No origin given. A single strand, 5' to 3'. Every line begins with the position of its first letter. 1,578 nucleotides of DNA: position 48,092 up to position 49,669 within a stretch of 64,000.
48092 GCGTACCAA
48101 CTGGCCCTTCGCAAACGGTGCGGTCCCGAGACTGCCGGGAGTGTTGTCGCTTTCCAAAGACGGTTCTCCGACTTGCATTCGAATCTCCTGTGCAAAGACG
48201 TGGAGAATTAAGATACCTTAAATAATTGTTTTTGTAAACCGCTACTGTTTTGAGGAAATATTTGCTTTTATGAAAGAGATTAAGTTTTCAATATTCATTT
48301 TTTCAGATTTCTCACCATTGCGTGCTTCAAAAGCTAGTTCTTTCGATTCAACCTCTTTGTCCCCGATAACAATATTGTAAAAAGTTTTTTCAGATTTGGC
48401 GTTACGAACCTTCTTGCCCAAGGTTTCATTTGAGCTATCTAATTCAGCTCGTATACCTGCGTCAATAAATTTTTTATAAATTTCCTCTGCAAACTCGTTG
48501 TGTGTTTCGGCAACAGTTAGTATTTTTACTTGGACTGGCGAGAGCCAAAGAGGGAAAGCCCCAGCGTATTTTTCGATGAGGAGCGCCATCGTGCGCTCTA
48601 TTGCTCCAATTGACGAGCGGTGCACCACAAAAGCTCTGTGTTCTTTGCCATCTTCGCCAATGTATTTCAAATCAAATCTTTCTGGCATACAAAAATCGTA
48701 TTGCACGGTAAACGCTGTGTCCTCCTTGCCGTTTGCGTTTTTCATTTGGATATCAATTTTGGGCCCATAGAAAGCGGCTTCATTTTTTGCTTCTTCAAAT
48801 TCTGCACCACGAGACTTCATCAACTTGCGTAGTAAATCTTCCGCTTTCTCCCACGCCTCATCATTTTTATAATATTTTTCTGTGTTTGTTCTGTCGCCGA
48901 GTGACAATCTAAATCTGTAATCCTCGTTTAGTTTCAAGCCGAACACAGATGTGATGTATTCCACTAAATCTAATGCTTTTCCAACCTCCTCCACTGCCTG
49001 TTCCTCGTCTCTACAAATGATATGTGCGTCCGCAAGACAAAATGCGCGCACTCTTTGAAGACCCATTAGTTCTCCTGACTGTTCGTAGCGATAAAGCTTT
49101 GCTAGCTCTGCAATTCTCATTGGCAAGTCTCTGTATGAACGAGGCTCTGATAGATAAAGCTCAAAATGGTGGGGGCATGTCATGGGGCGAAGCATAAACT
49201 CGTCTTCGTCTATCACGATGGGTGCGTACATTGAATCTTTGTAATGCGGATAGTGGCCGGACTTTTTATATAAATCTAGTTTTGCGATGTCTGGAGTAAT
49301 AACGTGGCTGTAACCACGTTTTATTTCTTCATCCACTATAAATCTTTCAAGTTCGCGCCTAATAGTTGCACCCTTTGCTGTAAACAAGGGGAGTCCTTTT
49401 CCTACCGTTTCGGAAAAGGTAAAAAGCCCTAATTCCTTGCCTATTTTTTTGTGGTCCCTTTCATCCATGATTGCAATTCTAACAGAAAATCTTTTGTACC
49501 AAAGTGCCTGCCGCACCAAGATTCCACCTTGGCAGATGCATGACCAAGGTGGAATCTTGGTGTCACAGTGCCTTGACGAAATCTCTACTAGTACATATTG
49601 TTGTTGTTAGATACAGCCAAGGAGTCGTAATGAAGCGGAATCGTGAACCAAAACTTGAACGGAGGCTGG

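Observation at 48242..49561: ThrRS without N-terminal editing/TGS domains, preceded by a 19-bp perfect palindrome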

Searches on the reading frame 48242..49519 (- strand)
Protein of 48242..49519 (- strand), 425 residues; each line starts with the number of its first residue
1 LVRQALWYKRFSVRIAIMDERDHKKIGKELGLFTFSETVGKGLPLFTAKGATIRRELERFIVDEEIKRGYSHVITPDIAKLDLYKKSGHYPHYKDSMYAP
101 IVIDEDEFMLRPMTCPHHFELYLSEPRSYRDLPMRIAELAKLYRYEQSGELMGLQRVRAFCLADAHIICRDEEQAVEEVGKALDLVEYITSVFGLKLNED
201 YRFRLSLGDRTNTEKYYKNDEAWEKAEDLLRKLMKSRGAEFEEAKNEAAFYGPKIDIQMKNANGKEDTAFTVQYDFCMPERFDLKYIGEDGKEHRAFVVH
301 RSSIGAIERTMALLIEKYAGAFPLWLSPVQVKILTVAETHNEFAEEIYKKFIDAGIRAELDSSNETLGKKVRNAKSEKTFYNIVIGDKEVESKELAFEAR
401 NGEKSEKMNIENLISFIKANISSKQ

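Call 5: search_protein_families(library=pfam, proteins=[window:48242-49519:-], max_evalue=0.01)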
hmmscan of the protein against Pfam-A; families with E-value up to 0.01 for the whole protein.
window:48242-49519:- (425 aa): 2 families
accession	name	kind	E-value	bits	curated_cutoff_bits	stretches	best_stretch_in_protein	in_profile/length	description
PF00587.30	tRNA-synt_2b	-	7e-33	114.6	29.3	1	105-318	8-179/179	tRNA synthetase class II core domain (G, H, P, S and T)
PF03129.25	HGTP_anticodon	-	1.4e-19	70.5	21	1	330-419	1-93/94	Anticodon binding domain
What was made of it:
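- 48242..49468 (-): thrS: a 408-aa ThrRS with only the catalytic core and the anticodon-binding domain. Pfam tRNA-synt_2b plus HGTP_anticodon only (call 5).
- On Threonine--tRNA ligase (bacterial type): Pfam PF00587 and PF03129 (call 5).
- Checked: Pfam finds only tRNA-synt_2b and HGTP_anticodon (call 5).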

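Call 10: find_homologous_proteins(query=window:48242-49468:-)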
Query window:48242-49468:- (408 aa): 8000 proteins with E <= 0.001 among 8000 candidates; the best 120 are listed.
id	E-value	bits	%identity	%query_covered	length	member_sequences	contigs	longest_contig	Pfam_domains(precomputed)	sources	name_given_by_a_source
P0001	1.0e-268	909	100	100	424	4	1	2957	PF03129.26,PF00587.31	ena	-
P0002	2.8e-234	795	85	100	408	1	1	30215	PF03129.26,PF00587.31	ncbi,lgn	ncbi:MAG: threonine--tRNA ligase [Minisyncoccia bacterium]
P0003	4.3e-229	778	83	100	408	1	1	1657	PF03129.26,PF00587.31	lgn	-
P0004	8.8e-229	777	82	100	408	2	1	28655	PF03129.26,PF00587.31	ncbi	-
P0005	1.4e-228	777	83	100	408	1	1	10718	PF03129.26,PF00587.31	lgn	-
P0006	1.9e-228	776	83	100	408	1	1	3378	PF03129.26,PF00587.31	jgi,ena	-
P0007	8.7e-221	751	81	100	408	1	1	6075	PF03129.26,PF00587.31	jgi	jgi:threonyl-tRNA synthetase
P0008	3.3e-216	736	79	100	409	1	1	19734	PF03129.26,PF00587.31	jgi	jgi:threonyl-tRNA synthetase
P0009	1.8e-213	727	78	100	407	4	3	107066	PF03129.26,PF00587.31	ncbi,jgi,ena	ncbi:MAG TPA: threonine--tRNA ligase [Candidatus Paceibacterota bacterium]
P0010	6.2e-213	725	79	97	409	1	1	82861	PF03129.26,PF00587.31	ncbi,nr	ncbi:threonine--tRNA ligase [Candidatus Parcubacteria bacterium]|nr:threonine--tRNA ligase [Candidat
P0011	1.9e-211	720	76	100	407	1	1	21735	PF03129.26,PF00587.31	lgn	-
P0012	2.4e-210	717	76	100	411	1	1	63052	PF03129.26,PF00587.31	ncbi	-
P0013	8.4e-210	715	77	100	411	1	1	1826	PF03129.26,PF00587.31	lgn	-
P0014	1.4e-209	714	75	100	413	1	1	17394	PF03129.26,PF00587.31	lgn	-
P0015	2.7e-209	713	76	100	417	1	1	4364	PF03129.26,PF00587.31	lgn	-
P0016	3.2e-209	713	75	100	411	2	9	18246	PF03129.26,PF00587.31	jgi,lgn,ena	-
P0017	5.0e-209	712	76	100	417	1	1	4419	PF03129.26,PF00587.31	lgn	-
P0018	7.0e-209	712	76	100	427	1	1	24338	PF03129.26,PF00587.31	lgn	-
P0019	1.0e-208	711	76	100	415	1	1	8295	PF03129.26,PF00587.31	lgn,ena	-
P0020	2.2e-208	710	76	100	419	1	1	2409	PF03129.26,PF00587.31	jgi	jgi:threonyl-tRNA synthetase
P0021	3.1e-208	710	77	99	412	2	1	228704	PF03129.26,PF00587.31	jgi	jgi:threonyl-tRNA synthetase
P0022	4.7e-208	709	76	100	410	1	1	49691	PF03129.26,PF00587.31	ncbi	-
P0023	8.0e-208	708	76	100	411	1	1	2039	PF03129.26,PF00587.31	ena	-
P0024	8.4e-208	708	75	100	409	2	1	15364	PF03129.26,PF00587.31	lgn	-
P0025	8.4e-208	708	73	100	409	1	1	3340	PF03129.26,PF00587.31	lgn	-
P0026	9.3e-208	708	75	100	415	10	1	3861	PF03129.26,PF00587.31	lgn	-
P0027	2.7e-207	707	75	100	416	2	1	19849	PF03129.26,PF00587.31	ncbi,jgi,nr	ncbi:threonine--tRNA ligase [Candidatus Parcubacteria bacterium]|nr:MAG: threonine--tRNA ligase [Can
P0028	3.5e-207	706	78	94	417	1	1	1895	PF03129.26,PF00587.31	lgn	-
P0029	6.6e-207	705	75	99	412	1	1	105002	PF03129.26,PF00587.31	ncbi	-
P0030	7.8e-207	705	75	100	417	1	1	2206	PF03129.26,PF00587.31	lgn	-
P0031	1.0e-206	705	76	99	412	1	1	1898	PF03129.26,PF00587.31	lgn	-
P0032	1.5e-206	704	75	98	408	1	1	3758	PF03129.26,PF00587.31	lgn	-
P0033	1.6e-206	704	74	100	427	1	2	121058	PF03129.26,PF00587.31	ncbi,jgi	ncbi:MAG: threonine--tRNA ligase [Candidatus Paceibacterota bacterium]|jgi:threonyl-tRNA synthetase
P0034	1.8e-206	704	75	100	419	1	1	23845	PF03129.26,PF00587.31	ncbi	-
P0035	1.9e-206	704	75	100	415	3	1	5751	PF03129.26,PF00587.31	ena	-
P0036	2.3e-206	703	75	100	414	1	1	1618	PF03129.26,PF00587.31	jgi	-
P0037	2.8e-206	703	76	99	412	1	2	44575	PF03129.26,PF00587.31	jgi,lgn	-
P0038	2.9e-206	703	75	100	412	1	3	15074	PF03129.26,PF00587.31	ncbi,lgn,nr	ncbi:MAG TPA: threonine--tRNA ligase [Candidatus Paceibacterota bacterium]|nr:MAG: threonine--tRNA l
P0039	3.3e-206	703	75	100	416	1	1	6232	PF03129.26,PF00587.31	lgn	-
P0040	4.0e-206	703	75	100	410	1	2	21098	PF03129.26,PF00587.31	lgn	-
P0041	4.9e-206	702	76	100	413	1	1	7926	PF03129.26,PF00587.31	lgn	-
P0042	8.2e-206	702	76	99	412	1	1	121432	PF03129.26,PF00587.31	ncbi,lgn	-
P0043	8.9e-206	702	75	99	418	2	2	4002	PF03129.26,PF00587.31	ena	-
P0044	9.0e-206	702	74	100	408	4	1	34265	PF03129.26,PF00587.31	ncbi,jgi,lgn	jgi:threonyl-tRNA synthetase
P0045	9.6e-206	701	77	95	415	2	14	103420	PF03129.26,PF00587.31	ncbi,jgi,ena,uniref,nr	ncbi:threonine--tRNA ligase [Candidatus Nomurabacteria bacterium RIFCSPHIGHO2_02_FULL_42_19]|uniref:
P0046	1.1e-205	701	74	100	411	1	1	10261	PF03129.26,PF00587.31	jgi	jgi:threonyl-tRNA synthetase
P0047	1.3e-205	701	74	100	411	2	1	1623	PF03129.26,PF00587.31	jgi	jgi:threonyl-tRNA synthetase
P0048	1.6e-205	701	75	100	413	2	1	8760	PF03129.26,PF00587.31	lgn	-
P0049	1.8e-205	701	75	100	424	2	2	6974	PF03129.26,PF00587.31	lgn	-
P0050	1.8e-205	701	75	100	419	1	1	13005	PF03129.26,PF00587.31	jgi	jgi:threonyl-tRNA synthetase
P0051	1.9e-205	700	77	95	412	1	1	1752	PF03129.26,PF00587.31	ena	-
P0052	2.3e-205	700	75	99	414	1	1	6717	PF03129.26,PF00587.31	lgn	-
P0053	2.3e-205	700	75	100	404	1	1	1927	PF03129.26,PF00587.31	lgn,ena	-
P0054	2.3e-205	700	75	100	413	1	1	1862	PF03129.26,PF00587.31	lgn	-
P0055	3.9e-205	699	76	99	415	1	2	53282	PF03129.26,PF00587.31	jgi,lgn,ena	-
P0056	5.1e-205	699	74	100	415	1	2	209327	PF03129.26,PF00587.31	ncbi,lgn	ncbi:MAG: threonine--tRNA ligase [Minisyncoccia bacterium]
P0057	5.5e-205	699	75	100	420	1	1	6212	PF03129.26,PF00587.31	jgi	jgi:threonyl-tRNA synthetase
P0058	5.6e-205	699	74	100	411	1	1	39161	PF03129.26,PF00587.31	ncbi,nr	ncbi:threonine--tRNA ligase [Patescibacteria group bacterium]|nr:threonine--tRNA ligase [Patescibact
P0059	5.6e-205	699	76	100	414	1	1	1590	PF03129.26,PF00587.31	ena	-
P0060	6.1e-205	699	74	100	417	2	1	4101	PF03129.26,PF00587.31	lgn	-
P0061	6.2e-205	699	74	100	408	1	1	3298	PF03129.26,PF00587.31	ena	-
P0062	6.3e-205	699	77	95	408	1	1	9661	PF03129.26,PF00587.31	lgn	-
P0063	7.0e-205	699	75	100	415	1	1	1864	PF03129.26,PF00587.31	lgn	-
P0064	7.0e-205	699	76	99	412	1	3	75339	PF03129.26,PF00587.31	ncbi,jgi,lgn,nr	ncbi:threonine--tRNA ligase [Candidatus Nomurabacteria bacterium]|nr:threonine--tRNA ligase [Candida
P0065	7.0e-205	699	74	100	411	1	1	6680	PF03129.26,PF00587.31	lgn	-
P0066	8.2e-205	698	77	95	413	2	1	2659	PF03129.26,PF00587.31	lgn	-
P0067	9.0e-205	698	77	97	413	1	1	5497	PF03129.26,PF00587.31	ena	-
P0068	9.1e-205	698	76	98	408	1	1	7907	PF03129.26,PF00587.31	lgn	-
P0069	9.2e-205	698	79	93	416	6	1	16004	PF03129.26,PF00587.31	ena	-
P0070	9.5e-205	698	75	100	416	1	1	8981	PF03129.26,PF00587.31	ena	-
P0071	1.1e-204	698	73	100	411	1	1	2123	PF03129.26,PF00587.31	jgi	jgi:threonyl-tRNA synthetase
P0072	1.2e-204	698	75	100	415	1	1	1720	PF03129.26,PF00587.31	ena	-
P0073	1.3e-204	698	75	100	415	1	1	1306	PF03129.26,PF00587.31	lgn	-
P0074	1.4e-204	698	74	100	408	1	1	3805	PF03129.26,PF00587.31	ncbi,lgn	ncbi:MAG: threonine--tRNA ligase [Minisyncoccia bacterium]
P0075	1.4e-204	698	74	100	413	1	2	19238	PF03129.26,PF00587.31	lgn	-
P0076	1.4e-204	698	73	99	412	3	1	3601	PF03129.26,PF00587.31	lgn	-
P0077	1.5e-204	698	75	99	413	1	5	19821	PF03129.26,PF00587.31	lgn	-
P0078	1.5e-204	697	74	100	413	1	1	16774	PF03129.26,PF00587.31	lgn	-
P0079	1.7e-204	697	74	100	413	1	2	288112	PF03129.26,PF00587.31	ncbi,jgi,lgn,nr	ncbi:MAG: threonine--tRNA ligase [Parcubacteria bacterium C7867-005]|nr:MAG: threonine--tRNA ligase 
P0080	1.7e-204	697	76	98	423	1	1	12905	PF03129.26,PF00587.31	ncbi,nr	ncbi:MAG: threonine--tRNA ligase [bacterium]|nr:threonine--tRNA ligase [bacterium]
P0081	1.7e-204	697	75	99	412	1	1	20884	PF03129.26,PF00587.31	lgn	-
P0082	1.7e-204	697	74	100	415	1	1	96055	PF03129.26,PF00587.31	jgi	jgi:threonyl-tRNA synthetase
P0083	2.0e-204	697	74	100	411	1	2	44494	PF03129.26,PF00587.31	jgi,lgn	-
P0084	2.4e-204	697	77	98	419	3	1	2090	PF03129.26,PF00587.31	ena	-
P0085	2.5e-204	697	74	100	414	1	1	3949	PF03129.26,PF00587.31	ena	-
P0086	2.9e-204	697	75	99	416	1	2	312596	PF03129.26,PF00587.31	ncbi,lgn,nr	ncbi:MAG: threonine--tRNA ligase [Patescibacteria group bacterium]|nr:threonine--tRNA ligase [Patesc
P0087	3.0e-204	697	74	100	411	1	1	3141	PF03129.26,PF00587.31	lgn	-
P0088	3.3e-204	696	75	99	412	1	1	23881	PF03129.26,PF00587.31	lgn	-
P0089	3.5e-204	696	73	100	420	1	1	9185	PF03129.26,PF00587.31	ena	-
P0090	4.4e-204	696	76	97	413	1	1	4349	PF03129.26,PF00587.31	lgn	-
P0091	4.4e-204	696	74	100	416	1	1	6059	PF03129.26,PF00587.31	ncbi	-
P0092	4.7e-204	696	74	100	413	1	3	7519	PF03129.26,PF00587.31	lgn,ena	-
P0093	5.9e-204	696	76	97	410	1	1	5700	PF03129.26,PF00587.31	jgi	-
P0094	5.9e-204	696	74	100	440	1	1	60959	PF03129.26,PF00587.31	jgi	-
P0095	6.6e-204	695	74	100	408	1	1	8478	PF03129.26,PF00587.31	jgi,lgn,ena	-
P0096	6.9e-204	695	73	100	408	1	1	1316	PF03129.26,PF00587.31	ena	-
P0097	7.7e-204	695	73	100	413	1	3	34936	PF03129.26,PF00587.31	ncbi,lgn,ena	-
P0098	7.8e-204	695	74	100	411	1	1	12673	PF03129.26,PF00587.31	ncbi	-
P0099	8.5e-204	695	74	100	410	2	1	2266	PF03129.26,PF00587.31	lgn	-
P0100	8.9e-204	695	76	100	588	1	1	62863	PF03129.26,PF00587.31,PF07973.20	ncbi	-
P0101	9.3e-204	695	73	100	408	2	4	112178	PF03129.26,PF00587.31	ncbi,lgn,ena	-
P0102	9.9e-204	695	75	100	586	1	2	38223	PF03129.26,PF00587.31,PF07973.20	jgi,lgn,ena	-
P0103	1.0e-203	695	75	98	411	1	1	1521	PF03129.26,PF00587.31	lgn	-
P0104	1.0e-203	695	74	100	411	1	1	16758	PF03129.26,PF00587.31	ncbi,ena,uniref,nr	ncbi:threonine--tRNA ligase [Candidatus Nomurabacteria bacterium RIFCSPHIGHO2_02_FULL_37_13]|uniref:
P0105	1.0e-203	695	74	100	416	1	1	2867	PF03129.26,PF00587.31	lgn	-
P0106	1.0e-203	695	76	97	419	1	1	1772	PF03129.26,PF00587.31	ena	-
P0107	1.0e-203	695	73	99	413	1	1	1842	PF03129.26,PF00587.31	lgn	-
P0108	1.1e-203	695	76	97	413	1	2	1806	PF03129.26,PF00587.31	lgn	-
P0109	1.2e-203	695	74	99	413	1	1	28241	PF03129.26,PF00587.31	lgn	-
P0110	1.2e-203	695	75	100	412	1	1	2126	PF03129.26,PF00587.31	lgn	-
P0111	1.3e-203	694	79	94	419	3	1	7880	PF03129.26,PF00587.31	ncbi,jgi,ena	ncbi:MAG: threonine--tRNA ligase [Candidatus Paceibacterota bacterium]|jgi:threonyl-tRNA synthetase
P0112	1.5e-203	694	74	99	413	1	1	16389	PF03129.26,PF00587.31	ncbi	-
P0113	1.6e-203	694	74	100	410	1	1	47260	PF03129.26,PF00587.31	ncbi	ncbi:MAG: threonine--tRNA ligase [Minisyncoccota bacterium]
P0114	1.9e-203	694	74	100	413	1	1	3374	PF03129.26,PF00587.31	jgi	jgi:threonyl-tRNA synthetase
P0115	2.0e-203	694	74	100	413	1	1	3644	PF03129.26,PF00587.31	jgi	-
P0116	2.1e-203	694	75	99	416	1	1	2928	PF03129.26,PF00587.31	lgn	-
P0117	2.2e-203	694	74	100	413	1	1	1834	PF03129.26,PF00587.31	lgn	-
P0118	2.2e-203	694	75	100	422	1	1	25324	PF03129.26,PF00587.31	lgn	-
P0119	2.2e-203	694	76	97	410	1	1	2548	PF03129.26,PF00587.31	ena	-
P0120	2.2e-203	694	74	100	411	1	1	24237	PF03129.26,PF00587.31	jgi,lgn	-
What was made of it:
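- Short forms dominate the top 120 homologues, of which 118 are about 404-440 aa (call 10).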

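Call 11: find_related_loci(query=window:48242-49468:-, collection=genome_contigs, flank=5000)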
Query window:48242-49468:- (408 aa) in genome_contigs; peptide patterns used: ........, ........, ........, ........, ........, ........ (x = any residue, [..] = any of these).
203 stretches matched a pattern; 88 encode a relative of the query (tblastn E <= 1e-3); the best 80 are kept; 80 distinct loci.
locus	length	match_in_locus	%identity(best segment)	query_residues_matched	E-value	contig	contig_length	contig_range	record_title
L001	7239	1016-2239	85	1-408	0e+0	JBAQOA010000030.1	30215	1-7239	MAG: Minisyncoccia bacterium isolate MFD12002_ilm_asm_bin21 k127_90161, whole genome shotgun sequence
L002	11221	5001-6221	78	1-408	0e+0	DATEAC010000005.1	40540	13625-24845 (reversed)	MAG TPA_asm: Candidatus Paceibacterota bacterium isolate SMAG_U8208 k141_337721, whole genome shotgun sequence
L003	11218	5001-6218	76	3-408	0e+0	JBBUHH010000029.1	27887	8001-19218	MAG: Patescibacteria group bacterium isolate H52-bin032_1 H52_bin032_1_000000000029, whole genome shotgun sequence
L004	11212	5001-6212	76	4-408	0e+0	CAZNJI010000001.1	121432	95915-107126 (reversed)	MAG TPA_asm: uncultured Candidatus Saccharibacteria bacterium isolate SRP329715_co2_69 genome assembly, contig: NODE_285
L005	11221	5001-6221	74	2-408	0e+0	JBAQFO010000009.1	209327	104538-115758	MAG: Minisyncoccia bacterium isolate MFD12003_ilm_asm_bin26 k127_95644, whole genome shotgun sequence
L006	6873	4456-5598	79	3-383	0e+0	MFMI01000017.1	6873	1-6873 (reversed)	MAG: Candidatus Kaiserbacteria bacterium RIFCSPLOWO2_02_FULL_54_13 rifcsplowo2_02_scaffold_41898, whole genome shotgun s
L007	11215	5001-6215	76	2-407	0e+0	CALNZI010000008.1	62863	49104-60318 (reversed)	MAG: Candidatus Paceibacterota bacterium isolate LOGT_bin.0037 genome assembly, contig: contig_23884, whole genome shotg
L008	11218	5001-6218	74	3-408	0e+0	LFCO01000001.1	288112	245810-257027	MAG: Parcubacteria bacterium C7867-005 C7867_00008, whole genome shotgun sequence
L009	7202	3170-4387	73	3-408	0e+0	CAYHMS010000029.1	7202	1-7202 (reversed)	MAG TPA_asm: uncultured Candidatus Saccharibacteria bacterium isolate ERP119705_co13_291 genome assembly, contig: NODE_1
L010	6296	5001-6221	73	2-408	0e+0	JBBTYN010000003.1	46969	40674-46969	MAG: Patescibacteria group bacterium isolate H41-bin112_1 H41_bin112_1_000000000003, whole genome shotgun sequence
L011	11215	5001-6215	74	3-407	0e+0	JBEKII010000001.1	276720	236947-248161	MAG: Minisyncoccia bacterium isolate SPRUCE 297 SPRUCE_297_1, whole genome shotgun sequence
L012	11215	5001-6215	75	4-408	0e+0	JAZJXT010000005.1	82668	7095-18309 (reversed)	MAG: Patescibacteria group bacterium isolate ADI_H1L2_2_122_18_3-bin036_1 ADIH1L22_B036_1_000000000005, whole genome sho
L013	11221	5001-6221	74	2-408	0e+0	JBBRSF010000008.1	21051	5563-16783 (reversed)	MAG: Candidatus Paceibacteria bacterium isolate La2_metabat2.015 La2_metabat2.015_K_1911532L21051_cov_11.3977, whole gen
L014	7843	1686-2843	79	3-387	0e+0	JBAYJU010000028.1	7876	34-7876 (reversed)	MAG: Candidatus Paceibacterota bacterium isolate SO_2016_GW1_63 scaffold17434_OW334_2016, whole genome shotgun sequence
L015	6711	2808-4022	73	3-407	0e+0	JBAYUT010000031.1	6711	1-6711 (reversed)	MAG: Candidatus Paceibacterota bacterium isolate SO_2016_LW3_41 scaffold18064_LW162_2016, whole genome shotgun sequence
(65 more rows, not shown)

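Call 21: find_encoding_contigs(protein=P0001, flank=3000, max_places=4)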
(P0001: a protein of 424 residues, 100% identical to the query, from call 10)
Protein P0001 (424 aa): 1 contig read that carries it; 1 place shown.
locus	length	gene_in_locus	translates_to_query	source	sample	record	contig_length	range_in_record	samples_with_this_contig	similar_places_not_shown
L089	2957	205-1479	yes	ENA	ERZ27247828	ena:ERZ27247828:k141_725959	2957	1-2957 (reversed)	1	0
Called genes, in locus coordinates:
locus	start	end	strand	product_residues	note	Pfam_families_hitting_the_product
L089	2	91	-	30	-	?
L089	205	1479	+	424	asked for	PF00587:tRNA-synt_2b, PF03129:HGTP_anticodon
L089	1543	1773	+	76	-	-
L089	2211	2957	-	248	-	?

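Call 22: find_encoding_contigs(protein=P0005, flank=3000, max_places=3)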
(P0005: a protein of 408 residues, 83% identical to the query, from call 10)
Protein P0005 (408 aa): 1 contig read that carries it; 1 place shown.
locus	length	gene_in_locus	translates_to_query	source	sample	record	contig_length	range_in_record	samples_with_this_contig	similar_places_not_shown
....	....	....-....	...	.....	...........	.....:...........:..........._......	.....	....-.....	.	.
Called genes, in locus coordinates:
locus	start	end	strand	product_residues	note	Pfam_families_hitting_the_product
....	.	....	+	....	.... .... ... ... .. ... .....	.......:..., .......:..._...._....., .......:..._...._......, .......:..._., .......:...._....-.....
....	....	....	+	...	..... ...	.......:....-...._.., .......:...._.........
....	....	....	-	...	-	?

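Call 23: find_encoding_contigs(protein=P0006, flank=3000, max_places=3)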
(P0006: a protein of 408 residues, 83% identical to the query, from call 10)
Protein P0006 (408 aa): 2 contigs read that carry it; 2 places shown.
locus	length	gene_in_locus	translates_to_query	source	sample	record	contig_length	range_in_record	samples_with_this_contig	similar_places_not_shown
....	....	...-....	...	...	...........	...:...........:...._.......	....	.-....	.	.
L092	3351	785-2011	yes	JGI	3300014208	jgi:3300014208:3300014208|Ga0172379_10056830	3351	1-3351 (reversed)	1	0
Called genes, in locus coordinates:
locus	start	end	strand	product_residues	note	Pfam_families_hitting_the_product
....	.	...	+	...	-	?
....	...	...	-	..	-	-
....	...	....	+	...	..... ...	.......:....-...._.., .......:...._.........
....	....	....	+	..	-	-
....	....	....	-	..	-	-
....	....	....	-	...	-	?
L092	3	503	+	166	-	?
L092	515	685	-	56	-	-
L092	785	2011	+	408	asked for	PF00587:tRNA-synt_2b, PF03129:HGTP_anticodon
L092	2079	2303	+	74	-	-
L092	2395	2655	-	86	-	-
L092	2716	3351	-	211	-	?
